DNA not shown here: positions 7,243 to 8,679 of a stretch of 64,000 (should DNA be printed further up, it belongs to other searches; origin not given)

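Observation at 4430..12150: Self-contained AT-rich catabolic operon for an unidentified N-containing carboxylate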

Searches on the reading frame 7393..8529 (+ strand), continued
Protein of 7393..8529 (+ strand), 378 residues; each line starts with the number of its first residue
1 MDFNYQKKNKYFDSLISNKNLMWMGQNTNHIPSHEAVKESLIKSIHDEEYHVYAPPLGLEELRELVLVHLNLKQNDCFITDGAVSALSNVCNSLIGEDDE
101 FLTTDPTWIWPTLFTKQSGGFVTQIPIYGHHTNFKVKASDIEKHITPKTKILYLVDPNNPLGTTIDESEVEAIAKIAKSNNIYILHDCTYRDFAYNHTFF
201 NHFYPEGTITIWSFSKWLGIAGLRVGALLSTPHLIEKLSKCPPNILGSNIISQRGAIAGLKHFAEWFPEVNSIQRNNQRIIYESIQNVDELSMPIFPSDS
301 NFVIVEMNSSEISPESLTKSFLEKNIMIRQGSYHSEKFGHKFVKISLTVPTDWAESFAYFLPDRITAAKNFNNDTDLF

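Call 50: search_protein_families(library=ncbifam, proteins=[L010:5480-6940:+, L010:6941-7570:+, L010:7726-9060:+, L010:980-2176:+, L034:14211-15776:+, L004:16000-16887:-, L038:9077-10573:+, L015:12006-12815:+, L051:18381-19544:+, L070:5830-7095:+], max_evalue=1e-10)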
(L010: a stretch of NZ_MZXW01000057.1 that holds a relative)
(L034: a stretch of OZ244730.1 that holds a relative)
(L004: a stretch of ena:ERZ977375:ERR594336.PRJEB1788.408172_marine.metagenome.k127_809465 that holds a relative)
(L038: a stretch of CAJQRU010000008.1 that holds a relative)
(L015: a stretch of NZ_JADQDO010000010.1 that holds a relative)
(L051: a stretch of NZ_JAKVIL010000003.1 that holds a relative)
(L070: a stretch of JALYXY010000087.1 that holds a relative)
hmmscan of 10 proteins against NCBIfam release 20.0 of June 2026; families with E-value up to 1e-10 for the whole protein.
L010:5480-6940:+ (486 aa): 24 families
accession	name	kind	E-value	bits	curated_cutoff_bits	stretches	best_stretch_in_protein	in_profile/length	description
NF006055.0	PRK08203.1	equivalog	5.5e-127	424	532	1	4-470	4-454/455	8-oxoguanine deaminase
NF009059.0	PRK12393.1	equivalog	1.5e-86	291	543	1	25-470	27-459/460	amidohydrolase family protein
NF005557.0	PRK07228.1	equivalog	3.4e-60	204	522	1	18-471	13-442/445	5'-deoxyadenosine deaminase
NF006549.0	PRK09045.1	equivalog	1.6e-52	178.6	540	1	193-468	171-441/444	TRZ/ATZ family hydrolase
NF004701.0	PRK06038.1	equivalog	3.1e-49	167.9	609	1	191-470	159-430/432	N-ethylammeline chlorohydrolase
NF006681.0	PRK09229.1-2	equivalog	8.3e-47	159.9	362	1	22-460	17-445/451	formimidoylglutamate deiminase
NF004801.0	PRK06151.1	subfamily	4.7e-46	157.6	416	1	18-468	16-464/491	chlorohydrolase family protein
NF006056.0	PRK08204.1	subfamily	5.4e-46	157.3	391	1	16-472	14-446/449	hypothetical protein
NF006252.0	PRK08393.1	equivalog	8.9e-41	140.3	617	1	210-460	174-417/424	N-ethylammeline chlorohydrolase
TIGR02022.1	hutF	equivalog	2.3e-36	125.5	413.05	1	224-454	215-443/455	formimidoylglutamate deiminase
NF012037.0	PRK15493.1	equivalog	5.2e-35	121.1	779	1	13-462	9-429/435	bifunctional S-methyl-5'-thioadenosine deaminase/S-adenosylhomocysteine deaminase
NF005540.0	PRK07203.1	equivalog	6.2e-34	117.4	444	1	226-469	206-441/444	putative aminohydrolase SsnA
NF005211.0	PRK06687.1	equivalog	5.8e-33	114.3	703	1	211-448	182-415/419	TRZ/ATZ family protein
TIGR03314.1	Se_ssnA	subfamily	3.5e-30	105.2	455.5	1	22-469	16-440/441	putative selenium metabolism protein SsnA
NF006684.0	PRK09229.1-5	equivalog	3.6e-26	92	525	1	224-453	215-442/456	formimidoylglutamate deiminase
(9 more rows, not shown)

L010:6941-7570:+ (209 aa): 1 family
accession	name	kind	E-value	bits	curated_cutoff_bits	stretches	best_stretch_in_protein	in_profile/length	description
NF007280.0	PRK09739.1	equivalog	5.9e-22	78.3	162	1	9-129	2-121/199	NAD(P)H oxidoreductase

L010:7726-9060:+ (444 aa): 0 families

L010:980-2176:+ (398 aa): 3 families
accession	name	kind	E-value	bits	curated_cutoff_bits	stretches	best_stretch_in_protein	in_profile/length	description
NF011933.0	PRK15404.1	subfamily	1.7e-41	142.5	477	1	26-379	6-359/370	high-affinity branched-chain amino acid ABC transporter substrate-binding protein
TIGR03407.1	urea_ABC_UrtA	exception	3.8e-23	82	492.75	1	47-371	1-328/361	urea ABC transporter substrate-binding protein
TIGR03669.1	urea_ABC_arch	equivalog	1e-14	54.4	494.8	1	47-383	1-337/375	urea ABC transporter substrate-binding protein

L034:14211-15776:+ (521 aa): 41 families (the best 25 are shown)
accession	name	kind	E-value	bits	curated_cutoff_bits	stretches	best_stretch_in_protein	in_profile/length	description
TIGR01804.1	BADH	equivalog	9.9e-141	469.4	668.6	1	35-495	1-462/467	betaine-aldehyde dehydrogenase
NF009725.0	PRK13252.1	equivalog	1.2e-137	459.3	593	1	31-505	6-480/488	betaine-aldehyde dehydrogenase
NF010000.0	PRK13473.1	subfamily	1.4e-127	426.3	615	1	32-503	3-471/475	aminobutyraldehyde dehydrogenase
TIGR02299.1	HpaE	equivalog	1.2e-120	403.3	638.35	1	33-502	2-474/488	5-carboxymethyl-2-hydroxymuconate semialdehyde dehydrogenase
TIGR03216.1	OH_muco_semi_DH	equivalog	1.7e-114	383.1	693.25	1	33-498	2-473/481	2-hydroxymuconic semialdehyde dehydrogenase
NF045735.1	PaDhStyDPseudo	equivalog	3.3e-112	375.6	850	1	33-504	4-481/483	phenylacetaldehyde dehydrogenase StyD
NF045736.1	PaDhStyDRhodo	equivalog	2.3e-110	369.4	800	1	32-502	3-475/479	phenylacetaldehyde dehydrogenase StyD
NF050026.1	AcaldDHExaC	equivalog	5e-108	361.9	900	1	31-495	15-484/503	acetaldehyde dehydrogenase ExaC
TIGR01780.1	SSADH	subfamily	1.6e-101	340.4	646.35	1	51-493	1-441/448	succinate-semialdehyde dehydrogenase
NF006916.0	PRK09407.1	equivalog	1.7e-101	340.5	521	1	45-506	32-494/526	succinic semialdehyde dehydrogenase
NF007352.0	PRK09847.1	equivalog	5.4e-97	325.3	850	1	30-495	18-482/495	aldehyde dehydrogenase PuuC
NF052305.1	DioxValDhHalo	equivalog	5e-95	319.2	750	1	32-468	5-442/483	2,5-dioxovalerate dehydrogenase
NF007497.0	PRK10090.1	equivalog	1.2e-92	311.2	500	1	29-505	4-478/480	aldehyde dehydrogenase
NF040792.1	glyc_ald_dh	equivalog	7.3e-92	308.8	760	1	33-487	2-456/488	D-glyceraldehyde dehydrogenase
NF042993.1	AlphKGSA_gudD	equivalog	4.4e-91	306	770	1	31-468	3-442/481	alpha-ketoglutaric semialdehyde dehydrogenase GucD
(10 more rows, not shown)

L004:16000-16887:- (295 aa): 7 families
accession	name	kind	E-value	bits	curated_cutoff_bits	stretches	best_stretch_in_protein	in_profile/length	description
NF008592.0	PRK11559.1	equivalog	5.5e-50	170.3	397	1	1-284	3-286/296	2-hydroxy-3-oxopropionate reductase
TIGR01692.1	HIBADH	equivalog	6.5e-48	163.5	291.6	1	5-210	1-206/288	3-hydroxyisobutyrate dehydrogenase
TIGR01505.1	tartro_sem_red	equivalog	9.2e-47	159.7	340.75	1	3-284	2-283/291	2-hydroxy-3-oxopropionate reductase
NF012005.0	PRK15461.1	equivalog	7e-45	153.5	348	1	3-282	4-284/298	sulfolactaldehyde 3-reductase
NF043037.1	ThreonDh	equivalog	3.2e-37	128.5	350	1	2-283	4-286/297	L-threonate dehydrogenase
NF011633.0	PRK15059.1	equivalog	1.2e-29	103.4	451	1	1-198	1-197/292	2-hydroxy-3-oxopropionate reductase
NF007161.0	PRK09599.1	subfamily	6.1e-15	55.2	271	1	1-174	1-177/302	NADP-dependent phosphogluconate dehydrogenase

L038:9077-10573:+ (498 aa): 32 families (the best 25 are shown)
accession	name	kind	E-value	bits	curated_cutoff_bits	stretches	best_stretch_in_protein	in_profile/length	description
NF009941.0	PRK13404.1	subfamily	2.1e-224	745.5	647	1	10-481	2-474/478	dihydropyrimidinase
TIGR02033.1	D-hydantoinase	equivalog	9.1e-157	522.6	393.25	1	15-468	2-454/454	dihydropyrimidinase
TIGR03178.1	allantoinase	equivalog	9e-71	239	357.85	1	13-466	1-439/441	allantoinase AllB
NF004839.0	PRK06189.1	equivalog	6.9e-68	229.3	631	1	11-466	2-445/451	allantoinase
NF058539.1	ergo_uti2_ErtD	equivalog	2.9e-67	227.5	650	1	11-467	1-446/449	hydantoin-5-propionate amidohydrolase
NF002668.0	PRK02382.1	equivalog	7.4e-65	219.3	452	1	22-468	6-428/436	dihydroorotase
NF006559.0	PRK09060.1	equivalog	1.1e-60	205.2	482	1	10-459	3-430/444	dihydroorotase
NF005960.0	PRK08044.1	equivalog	1.2e-57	195.7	688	1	11-466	2-448/453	allantoinase AllB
NF005751.0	PRK07575.1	equivalog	3.4e-52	177.4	529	1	13-458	4-427/440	dihydroorotase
TIGR00857.1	pyrC_multi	subfamily_domain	9.2e-51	173.1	279.05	1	31-453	7-411/412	dihydroorotase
NF058538.1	ergo_util_ErtD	equivalog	9.5e-51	173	600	1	12-466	1-444/446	hydantoin-5-propionate amidohydrolase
NF006839.0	PRK09357.1-4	equivalog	3.9e-40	137.8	576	1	14-452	2-421/422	dihydroorotase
NF003271.0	PRK04250.1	equivalog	6.8e-39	133.6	405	1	13-458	3-395/407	dihydroorotase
NF006837.0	PRK09357.1-2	equivalog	2.8e-38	131.6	575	1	14-454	3-425/428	dihydroorotase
NF006841.0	PRK09357.2-2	equivalog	3.2e-37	128.2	640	1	27-452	16-418/421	dihydroorotase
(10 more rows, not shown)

L015:12006-12815:+ (269 aa): 7 families
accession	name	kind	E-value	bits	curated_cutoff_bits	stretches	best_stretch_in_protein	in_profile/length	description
TIGR01718.1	Uridine-psphlse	equivalog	1.1e-70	237.8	280.3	1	11-250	2-244/245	uridine phosphorylase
NF008383.0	PRK11178.1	equivalog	8.3e-54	182.5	262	1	22-241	20-239/254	uridine phosphorylase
NF004489.0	PRK05819.1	subfamily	5.5e-25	88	230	1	11-234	4-217/236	DeoD-type purine-nucleoside phosphorylase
TIGR00107.1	deoD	equivalog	1e-18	67.7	232.25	1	12-234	1-213/232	purine-nucleoside phosphorylase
NF009914.0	PRK13374.1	subfamily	8.5e-16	58.2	338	1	11-234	4-217/235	DeoD-type purine-nucleoside phosphorylase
NF005500.0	PRK07115.1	equivalog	4e-14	52.5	264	1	62-221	63-210/261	AMP nucleosidase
TIGR01721.1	AMN-like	hypoth_equivalog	8.1e-11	41.6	307.2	0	70-217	68-204/269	AMP nucleosidase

L051:18381-19544:+ (387 aa): 13 families
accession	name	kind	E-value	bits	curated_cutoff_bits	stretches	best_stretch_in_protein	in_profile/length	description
TIGR02352.1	thiamin_ThiO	equivalog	3.6e-35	121.7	250.8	1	8-237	1-238/351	glycine oxidase ThiO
NF001933.0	PRK00711.1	subfamily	5.4e-30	104.7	383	1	79-227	127-278/429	D-amino acid dehydrogenase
NF008425.0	PRK11259.1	equivalog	8.6e-27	94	257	1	7-380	6-376/377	N-methyl-L-tryptophan oxidase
TIGR01373.1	soxB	subfamily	4.9e-20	71.7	529.45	1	7-383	32-403/407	sarcosine oxidase subunit beta family protein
TIGR03364.1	HpnW_proposed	hypoth_equivalog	7.7e-19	68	285.1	1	7-211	2-202/365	TIGR03364 family FAD-dependent oxidoreductase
NF002480.1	PRK01747.1-1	equivalog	1.3e-17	63.5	540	1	5-212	248-458/645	bifunctional tRNA (5-methylaminomethyl-2-thiouridine)(34)-methyltransferase MnmC2/FAD-dependent 5-carboxymethylaminomethyl-2-thiouridine(34)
NF009074.0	PRK12409.1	equivalog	1.6e-16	60.5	494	0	67-226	114-278/410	D-amino acid dehydrogenase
TIGR03197.1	MnmC_Cterm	equivalog_domain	1.4e-15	57.3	174.2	1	7-210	1-207/400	FAD-dependent 5-carboxymethylaminomethyl-2-thiouridine(34) oxidoreductase MnmC1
TIGR01377.1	soxA_mon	subfamily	1.6e-15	56.8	479.65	1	8-381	3-377/381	amino oxidase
TIGR03377.1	glycerol3P_GlpA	equivalog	1.3e-14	53.7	552.8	1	96-227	89-225/530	anaerobic glycerol-3-phosphate dehydrogenase subunit GlpA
NF008726.1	PRK11728.1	equivalog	2.1e-11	43.3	299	0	82-212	81-207/389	L-2-hydroxyglutarate oxidase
NF050086.1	pipecolate_AmaA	exception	3.4e-11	42.4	600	0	6-48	26-68/425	L-pipecolate oxidase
NF045637.1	carotdesatCrtDProt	equivalog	8.3e-11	41.1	580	0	154-206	226-279/485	1-hydroxycarotenoid 3,4-desaturase CrtD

L070:5830-7095:+ (421 aa): 3 families
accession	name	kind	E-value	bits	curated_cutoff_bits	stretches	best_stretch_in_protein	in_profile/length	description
TIGR00004.1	TIGR00004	subfamily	3.1e-79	263.2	106.25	3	10-142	2-124/125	Rid family detoxifying hydrolase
NF008490.0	PRK11401.1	equivalog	5.3e-52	175.1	222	3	10-143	3-127/129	enamine/imine deaminase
TIGR03610.1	RutC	equivalog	1.1e-45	154.8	169.1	3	7-138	1-121/127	pyrimidine utilization protein C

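Call 52: search_protein_families(library=pfam, proteins=[L030:14-1168:+, L030:5459-7129:-, L030:7126-9198:-, L030:9212-9880:-, L030:13382-14758:-, L030:16085-16993:+, L030:17027-18085:+, L030:18093-18845:+, L030:18896-19666:+, L030:19742-20140:+], max_evalue=0.00001)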
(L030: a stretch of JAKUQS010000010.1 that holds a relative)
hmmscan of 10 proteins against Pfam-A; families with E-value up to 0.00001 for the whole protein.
L030:14-1168:+ (384 aa): 3 families
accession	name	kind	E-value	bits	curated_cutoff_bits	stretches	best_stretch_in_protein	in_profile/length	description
PF13458.12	Peripla_BP_6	-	2.8e-53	182.2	31.7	1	31-364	1-331/343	Periplasmic binding protein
PF01094.35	ANF_receptor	-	4e-12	46.3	25.4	1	54-292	5-250/353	Receptor family ligand binding region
PF13433.12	Peripla_BP_5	-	2.1e-06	27.6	27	1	33-250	2-216/363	Periplasmic binding protein domain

L030:5459-7129:- (556 aa): 1 family
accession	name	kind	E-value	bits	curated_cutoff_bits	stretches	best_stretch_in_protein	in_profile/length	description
PF02538.19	Hydantoinase_B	-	1.2e-165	552.3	26.8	1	7-525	1-519/519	Hydantoinase B/oxoprolinase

L030:7126-9198:- (690 aa): 3 families
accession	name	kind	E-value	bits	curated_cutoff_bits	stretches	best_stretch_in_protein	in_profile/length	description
PF01968.24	Hydantoinase_A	-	4.1e-90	302.4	22.9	1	201-493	1-288/291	Hydantoinase/oxoprolinase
PF05378.19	Hydant_A_N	-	4.5e-48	163.7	25.2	1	3-179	1-174/176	Hydantoinase/oxoprolinase N-terminal region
PF19278.4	Hydant_A_C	-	5.6e-10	39.4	21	1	512-674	14-180/193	Hydantoinase/oxoprolinase C-terminal domain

L030:9212-9880:- (222 aa): 3 families
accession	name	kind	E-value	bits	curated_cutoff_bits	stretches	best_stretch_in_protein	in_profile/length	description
PF13409.12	GST_N_2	-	2.6e-10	41.2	25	1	10-87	2-68/70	Glutathione S-transferase, N-terminal domain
PF13417.12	GST_N_3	-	9.6e-09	35.9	22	1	7-91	4-72/75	Glutathione S-transferase, N-terminal domain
PF02798.26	GST_N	-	7.3e-08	33.1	20.9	0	57-87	45-75/76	Glutathione S-transferase, N-terminal domain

L030:13382-14758:- (458 aa): 1 family
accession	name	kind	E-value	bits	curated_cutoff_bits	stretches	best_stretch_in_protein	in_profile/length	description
PF02668.22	TauD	-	1.8e-29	103.9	27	1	163-415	9-267/267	Taurine catabolism dioxygenase TauD, TfdA family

L030:16085-16993:+ (302 aa): 2 families
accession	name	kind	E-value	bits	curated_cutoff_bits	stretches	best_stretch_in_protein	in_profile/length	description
PF03328.21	HpcH_HpaI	-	4.6e-46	157.3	25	1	13-231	1-221/221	HpcH/HpaI aldolase/citrate lyase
PF15617.12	C-C_Bond_Lyase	-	1.4e-10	41.3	28.4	0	219-259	246-286/320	C-C_Bond_Lyase of the TIM-Barrel fold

L030:17027-18085:+ (352 aa): 1 family
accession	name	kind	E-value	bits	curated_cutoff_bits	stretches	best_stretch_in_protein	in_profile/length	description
PF00296.26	Bac_luciferase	-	4.8e-50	171.1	27.9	1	19-318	1-311/314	Luciferase-like monooxygenase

L030:18093-18845:+ (250 aa): 1 family
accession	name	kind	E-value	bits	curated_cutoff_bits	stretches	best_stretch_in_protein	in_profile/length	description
PF00117.34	GATase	-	2.2e-12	47.5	22.8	1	57-191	40-174/190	Glutamine amidotransferase class-I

L030:18896-19666:+ (256 aa): 2 families
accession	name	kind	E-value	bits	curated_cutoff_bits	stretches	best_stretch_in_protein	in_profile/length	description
PF02146.23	SIR2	-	3e-41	141.8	24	1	30-210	1-180/180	Sir2 family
PF00205.28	TPP_enzyme_M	-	4e-07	30.2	30.4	0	187-252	69-135/137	Thiamine pyrophosphate enzyme, central domain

L030:19742-20140:+ (132 aa): 0 families

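Call 60: find_encoding_contigs(protein=P0002, flank=10000, max_places=3)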
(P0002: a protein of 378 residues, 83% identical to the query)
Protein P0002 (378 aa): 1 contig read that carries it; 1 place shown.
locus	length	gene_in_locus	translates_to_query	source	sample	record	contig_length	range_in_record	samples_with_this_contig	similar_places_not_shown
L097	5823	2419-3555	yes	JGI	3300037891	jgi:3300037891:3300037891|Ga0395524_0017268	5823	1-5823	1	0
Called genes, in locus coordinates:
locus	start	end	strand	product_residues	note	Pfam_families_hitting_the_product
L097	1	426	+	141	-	?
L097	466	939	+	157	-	PF07331:TctB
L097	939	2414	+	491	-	PF01970:TctA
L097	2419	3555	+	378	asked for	PF00155:Aminotran_1_2, PF00266:Aminotran_5 (weak), PF01053:Cys_Met_Meta_PP (weak)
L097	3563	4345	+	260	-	PF00106:adh_short, PF08659:KR (weak), PF13561:adh_short_C2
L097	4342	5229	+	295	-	PF00561:Abhydrolase_1, PF12146:Hydrolase_4, PF12697:Abhydrolase_6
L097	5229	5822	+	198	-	?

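Call 61: find_encoding_contigs(protein=P0001, flank=10000, max_places=3)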
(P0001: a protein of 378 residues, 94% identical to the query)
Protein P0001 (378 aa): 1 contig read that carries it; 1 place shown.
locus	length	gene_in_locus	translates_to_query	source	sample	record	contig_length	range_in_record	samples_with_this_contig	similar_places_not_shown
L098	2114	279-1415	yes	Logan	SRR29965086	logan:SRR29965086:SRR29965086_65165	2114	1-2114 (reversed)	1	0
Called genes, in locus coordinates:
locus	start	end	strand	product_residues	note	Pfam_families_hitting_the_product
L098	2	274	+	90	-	?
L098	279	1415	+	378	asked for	PF00155:Aminotran_1_2, PF00266:Aminotran_5, PF01053:Cys_Met_Meta_PP (weak)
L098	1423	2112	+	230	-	?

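Call 74: search_solved_structures(query=L045:6921-7988:-, max_evalue=0.001)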
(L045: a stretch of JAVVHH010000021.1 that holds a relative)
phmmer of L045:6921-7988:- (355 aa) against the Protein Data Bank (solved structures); distinct sequences matched with E-value up to 0.001: 7.
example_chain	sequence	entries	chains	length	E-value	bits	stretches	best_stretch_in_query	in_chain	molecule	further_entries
3ix1_A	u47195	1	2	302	1.9e-17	66.7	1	30-260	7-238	N-formyl-4-amino-5-aminomethyl-2-methylpyrimidine binding protein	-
4nmy_A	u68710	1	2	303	8.7e-13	51.4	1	25-261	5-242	ABC-type transport system, extracellular solute-binding protein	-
4h6d_F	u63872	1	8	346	3.4e-10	42.9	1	25-135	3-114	Pyrimidine precursor biosynthesis enzyme THI5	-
4esx_A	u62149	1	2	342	9e-10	41.5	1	25-134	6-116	Pyrimidine biosynthesis enzyme THI13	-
4esw_A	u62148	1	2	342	9.1e-10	41.5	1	25-134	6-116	Pyrimidine biosynthesis enzyme THI13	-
4h65_A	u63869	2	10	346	9.2e-10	41.5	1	25-134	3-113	Pyrimidine precursor biosynthesis enzyme THI5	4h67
3qsl_A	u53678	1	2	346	3.5e-09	39.6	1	10-183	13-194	Putative exported protein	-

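Call 75: search_solved_structures(query=L037:15834-16853:+, max_evalue=0.001)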
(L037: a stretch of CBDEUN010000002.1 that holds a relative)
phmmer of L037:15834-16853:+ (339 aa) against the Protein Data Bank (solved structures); distinct sequences matched with E-value up to 0.001: 5.
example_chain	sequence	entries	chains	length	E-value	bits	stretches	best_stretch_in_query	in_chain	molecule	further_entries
4nmy_A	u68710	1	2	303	2.3e-22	82.6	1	27-323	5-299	ABC-type transport system, extracellular solute-binding protein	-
3ix1_A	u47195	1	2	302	2.4e-15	59.6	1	32-320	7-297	N-formyl-4-amino-5-aminomethyl-2-methylpyrimidine binding protein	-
4h6d_F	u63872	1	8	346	1e-05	27.9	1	44-264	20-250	Pyrimidine precursor biosynthesis enzyme THI5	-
3uif_A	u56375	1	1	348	5.3e-05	25.5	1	57-244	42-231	Sulfonate ABC transporter, periplasmic sulfonate-binding protein SsuA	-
4h65_A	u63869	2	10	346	0.00012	24.3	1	44-260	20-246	Pyrimidine precursor biosynthesis enzyme THI5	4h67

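Call 76: search_dna_similar(query=window:7393-8529:+, collection=plasmids, mode=protein, max_evalue=1e-60, max_rows=40)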
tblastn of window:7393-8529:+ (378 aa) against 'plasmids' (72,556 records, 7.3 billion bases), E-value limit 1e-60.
Records with a match: 9; places in all: 9; records where one place covers at least 80% of the query: 9.
Best place of each record, by identity: <60% 9.
By first word of the organism name: Neorhizobium 4; Rhizobium 2; Methylobacterium 2; Tistrella 1.
By predicted mobility (MOB-suite, as given by PLSDB): conjugative 4; non-mobilizable 4; mobilizable 1.
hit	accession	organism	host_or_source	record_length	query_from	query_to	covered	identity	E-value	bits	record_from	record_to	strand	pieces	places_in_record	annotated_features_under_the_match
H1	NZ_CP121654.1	Rhizobium sp. CB3171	Calliandra calothyrsus,cell culture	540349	4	378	99%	49.3%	1e-124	402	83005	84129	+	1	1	pyridoxal phosphate-dependent aminotransferase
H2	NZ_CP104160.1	Rhizobium sp. CB3060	Leucaena leucocephala,cell culture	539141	4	378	99%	49.3%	4e-124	401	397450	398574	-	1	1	pyridoxal phosphate-dependent aminotransferase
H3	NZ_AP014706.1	Methylobacterium aquaticum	-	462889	5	378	99%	47.3%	5e-121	392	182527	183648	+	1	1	pyridoxal phosphate-dependent aminotransferase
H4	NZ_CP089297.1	Methylobacterium currus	Solanum lycopersicum,single cell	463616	5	378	99%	46.8%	1e-119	388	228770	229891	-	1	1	pyridoxal phosphate-dependent aminotransferase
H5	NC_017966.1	Tistrella mobilis KA081020-065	-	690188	8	378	98%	43.9%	9e-97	322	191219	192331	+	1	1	pyridoxal phosphate-dependent aminotransferase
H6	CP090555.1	Neorhizobium galegae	Galega,Cell culture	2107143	8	378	98%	42.9%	2e-106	350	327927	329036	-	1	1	pyridoxal phosphate-dependent aminotransferase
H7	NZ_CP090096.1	Neorhizobium galegae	Galega,Cell culture,Plant nodule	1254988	8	378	98%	42.9%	1e-105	348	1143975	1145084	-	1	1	record has no annotation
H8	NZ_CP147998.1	Neorhizobium sp. EC2-8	-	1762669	8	378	98%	42.6%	3e-106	350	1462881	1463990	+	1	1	record has no annotation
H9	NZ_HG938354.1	Neorhizobium galegae bv. orientalis str. HAMBI 540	Galega orientalis root nodule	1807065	8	378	98%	42.3%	2e-105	347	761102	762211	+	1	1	record has no annotation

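Call 77: get_annotated_region(hit=H1, flank=12000)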
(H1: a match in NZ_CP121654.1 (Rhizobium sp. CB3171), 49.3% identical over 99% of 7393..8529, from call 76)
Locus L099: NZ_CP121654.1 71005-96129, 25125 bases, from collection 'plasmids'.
description: Rhizobium sp. CB3171 plasmid pCB3171_2, complete sequence
organism: Rhizobium sp. CB3171 (NCBI taxid 3039157)
taxonomy: Bacteria; Pseudomonadota; Alphaproteobacteria; Hyphomicrobiales; Rhizobiaceae; Rhizobium; Rhizobium sp. CB3171
host: -; source: Calliandra calothyrsus,cell culture; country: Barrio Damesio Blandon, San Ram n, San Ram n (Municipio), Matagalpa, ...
typing (MOB-suite, as given by PLSDB): conjugative; relaxase MOBQ; mating-pair formation MPF_T
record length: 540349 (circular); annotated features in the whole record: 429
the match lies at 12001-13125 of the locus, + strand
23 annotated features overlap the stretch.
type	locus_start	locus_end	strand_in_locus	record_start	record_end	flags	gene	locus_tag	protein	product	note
CDS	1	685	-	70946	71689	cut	-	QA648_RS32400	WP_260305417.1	ABC transporter permease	-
CDS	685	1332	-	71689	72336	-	-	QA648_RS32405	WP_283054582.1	ABC transporter permease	-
CDS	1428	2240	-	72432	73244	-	-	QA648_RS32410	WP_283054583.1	ABC transporter ATP-binding protein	-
CDS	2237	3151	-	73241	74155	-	-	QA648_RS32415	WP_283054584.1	ABC transporter substrate-binding protein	-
CDS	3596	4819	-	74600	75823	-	-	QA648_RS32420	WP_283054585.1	phosphopentomutase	GO:0043094 - cellular metabolic compound salvage [Evidence IEA]; GO:0009117 - nucleotide metabolic process [Evidence ...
CDS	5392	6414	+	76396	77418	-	-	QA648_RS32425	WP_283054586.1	BMP family ABC transporter substrate-binding protein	-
CDS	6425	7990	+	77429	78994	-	-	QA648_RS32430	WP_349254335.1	ABC transporter ATP-binding protein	-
CDS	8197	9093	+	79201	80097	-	-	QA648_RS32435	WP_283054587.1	ABC transporter permease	-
CDS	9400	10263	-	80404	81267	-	-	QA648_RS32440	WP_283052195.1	IS701 family transposase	-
CDS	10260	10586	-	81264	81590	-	-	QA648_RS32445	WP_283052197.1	transposase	-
CDS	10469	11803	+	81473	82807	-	-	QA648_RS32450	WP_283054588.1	ABC transporter permease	-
CDS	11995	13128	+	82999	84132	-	-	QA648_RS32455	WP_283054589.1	pyridoxal phosphate-dependent aminotransferase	-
CDS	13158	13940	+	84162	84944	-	-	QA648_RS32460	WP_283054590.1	SDR family oxidoreductase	-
CDS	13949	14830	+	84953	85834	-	-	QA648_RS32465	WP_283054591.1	alpha/beta hydrolase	-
CDS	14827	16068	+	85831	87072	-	-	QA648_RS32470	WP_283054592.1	hydantoinase/carbamoylase family amidase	-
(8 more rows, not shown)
